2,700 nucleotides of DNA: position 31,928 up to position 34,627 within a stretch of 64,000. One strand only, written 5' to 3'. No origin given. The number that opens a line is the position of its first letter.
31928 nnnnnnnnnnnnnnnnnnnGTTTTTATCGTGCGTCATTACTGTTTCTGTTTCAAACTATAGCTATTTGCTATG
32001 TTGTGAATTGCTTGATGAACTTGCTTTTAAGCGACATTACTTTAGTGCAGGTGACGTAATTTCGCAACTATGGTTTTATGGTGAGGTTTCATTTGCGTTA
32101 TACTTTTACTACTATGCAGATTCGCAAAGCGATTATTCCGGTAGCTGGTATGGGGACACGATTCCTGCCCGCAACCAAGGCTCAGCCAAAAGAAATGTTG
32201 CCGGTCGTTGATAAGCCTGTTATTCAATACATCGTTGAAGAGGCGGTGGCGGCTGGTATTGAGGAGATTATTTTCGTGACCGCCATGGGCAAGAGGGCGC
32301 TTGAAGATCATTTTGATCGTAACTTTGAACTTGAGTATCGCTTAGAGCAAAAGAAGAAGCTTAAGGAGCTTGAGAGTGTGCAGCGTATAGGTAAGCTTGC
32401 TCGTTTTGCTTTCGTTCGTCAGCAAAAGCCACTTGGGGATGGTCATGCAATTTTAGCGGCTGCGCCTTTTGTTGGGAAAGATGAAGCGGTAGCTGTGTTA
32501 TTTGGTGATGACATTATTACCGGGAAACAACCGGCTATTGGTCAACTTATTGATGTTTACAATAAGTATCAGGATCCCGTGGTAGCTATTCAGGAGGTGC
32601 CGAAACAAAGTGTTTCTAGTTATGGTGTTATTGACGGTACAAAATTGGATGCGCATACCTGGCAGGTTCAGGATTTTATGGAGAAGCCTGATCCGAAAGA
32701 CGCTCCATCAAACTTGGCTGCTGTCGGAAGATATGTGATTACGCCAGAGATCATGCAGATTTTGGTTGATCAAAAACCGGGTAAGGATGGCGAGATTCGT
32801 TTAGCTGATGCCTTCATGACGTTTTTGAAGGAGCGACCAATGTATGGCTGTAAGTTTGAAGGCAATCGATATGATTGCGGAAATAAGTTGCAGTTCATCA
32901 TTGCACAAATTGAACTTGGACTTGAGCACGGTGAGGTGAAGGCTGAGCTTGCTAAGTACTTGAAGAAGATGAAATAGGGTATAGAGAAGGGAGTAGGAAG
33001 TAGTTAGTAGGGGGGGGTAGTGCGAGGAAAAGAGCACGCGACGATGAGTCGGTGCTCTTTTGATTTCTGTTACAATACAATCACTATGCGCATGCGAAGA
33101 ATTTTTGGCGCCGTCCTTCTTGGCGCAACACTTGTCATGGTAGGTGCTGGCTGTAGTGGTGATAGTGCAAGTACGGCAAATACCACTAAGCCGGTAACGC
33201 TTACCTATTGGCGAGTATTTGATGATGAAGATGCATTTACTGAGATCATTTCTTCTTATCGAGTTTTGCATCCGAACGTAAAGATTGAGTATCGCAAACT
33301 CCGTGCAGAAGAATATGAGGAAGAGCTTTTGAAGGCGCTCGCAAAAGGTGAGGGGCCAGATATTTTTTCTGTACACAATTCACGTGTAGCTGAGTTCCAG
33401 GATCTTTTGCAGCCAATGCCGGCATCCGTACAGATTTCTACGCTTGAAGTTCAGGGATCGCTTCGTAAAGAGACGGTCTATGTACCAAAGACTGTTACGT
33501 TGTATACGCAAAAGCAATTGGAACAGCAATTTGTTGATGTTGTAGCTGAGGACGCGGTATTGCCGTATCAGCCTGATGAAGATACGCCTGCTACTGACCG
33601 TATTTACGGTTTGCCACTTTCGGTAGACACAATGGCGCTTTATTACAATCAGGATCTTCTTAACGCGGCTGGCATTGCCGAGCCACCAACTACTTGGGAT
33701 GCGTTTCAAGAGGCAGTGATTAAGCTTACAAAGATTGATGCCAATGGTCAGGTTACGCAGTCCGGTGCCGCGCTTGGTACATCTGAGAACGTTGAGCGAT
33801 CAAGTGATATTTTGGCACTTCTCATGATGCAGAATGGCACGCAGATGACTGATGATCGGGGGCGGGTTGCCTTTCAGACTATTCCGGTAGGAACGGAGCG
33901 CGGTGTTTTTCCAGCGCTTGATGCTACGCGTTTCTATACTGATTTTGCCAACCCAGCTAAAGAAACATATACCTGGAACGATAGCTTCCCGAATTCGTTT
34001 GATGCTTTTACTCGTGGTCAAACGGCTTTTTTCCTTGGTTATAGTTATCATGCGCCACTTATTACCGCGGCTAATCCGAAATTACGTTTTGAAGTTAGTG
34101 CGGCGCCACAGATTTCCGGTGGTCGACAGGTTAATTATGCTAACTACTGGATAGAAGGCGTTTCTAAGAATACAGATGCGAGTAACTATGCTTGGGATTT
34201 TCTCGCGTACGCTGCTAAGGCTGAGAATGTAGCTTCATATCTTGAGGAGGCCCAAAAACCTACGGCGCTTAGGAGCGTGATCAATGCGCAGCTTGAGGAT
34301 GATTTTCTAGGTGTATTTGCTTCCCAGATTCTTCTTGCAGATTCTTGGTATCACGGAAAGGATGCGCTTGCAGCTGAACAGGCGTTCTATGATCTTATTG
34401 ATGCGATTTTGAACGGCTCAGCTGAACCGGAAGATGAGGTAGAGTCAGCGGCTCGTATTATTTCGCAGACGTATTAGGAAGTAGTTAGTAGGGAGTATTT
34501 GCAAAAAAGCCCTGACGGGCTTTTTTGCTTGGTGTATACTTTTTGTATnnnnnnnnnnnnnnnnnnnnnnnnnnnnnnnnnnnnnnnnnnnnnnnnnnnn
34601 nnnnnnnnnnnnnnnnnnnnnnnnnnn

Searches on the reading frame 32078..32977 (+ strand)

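Call 53: search_protein_families(library=pfam, proteins=[window:32078-32977:+], max_evalue=0.00001)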
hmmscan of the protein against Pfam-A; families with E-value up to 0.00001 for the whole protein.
window:32078-32977:+ (299 aa): 2 families
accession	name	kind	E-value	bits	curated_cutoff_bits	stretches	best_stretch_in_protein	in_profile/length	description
PF00483.29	NTP_transferase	-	1.2e-30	107.3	21.2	1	17-274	1-236/245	Nucleotidyl transferase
PF12804.13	NTP_transf_3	-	5.4e-06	27.1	27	0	18-171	1-121/160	MobA-like NTP transferase domain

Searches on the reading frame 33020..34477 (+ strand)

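Call 53: search_protein_families(library=pfam, proteins=[window:33020-34477:+], max_evalue=0.00001)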
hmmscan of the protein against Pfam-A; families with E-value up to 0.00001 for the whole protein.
window:33020-34477:+ (485 aa): 1 family
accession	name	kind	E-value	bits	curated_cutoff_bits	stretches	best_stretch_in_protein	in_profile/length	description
PF01547.30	SBP_bac_1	-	2.5e-25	90.5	26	1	72-404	9-306/307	Bacterial extracellular solute-binding protein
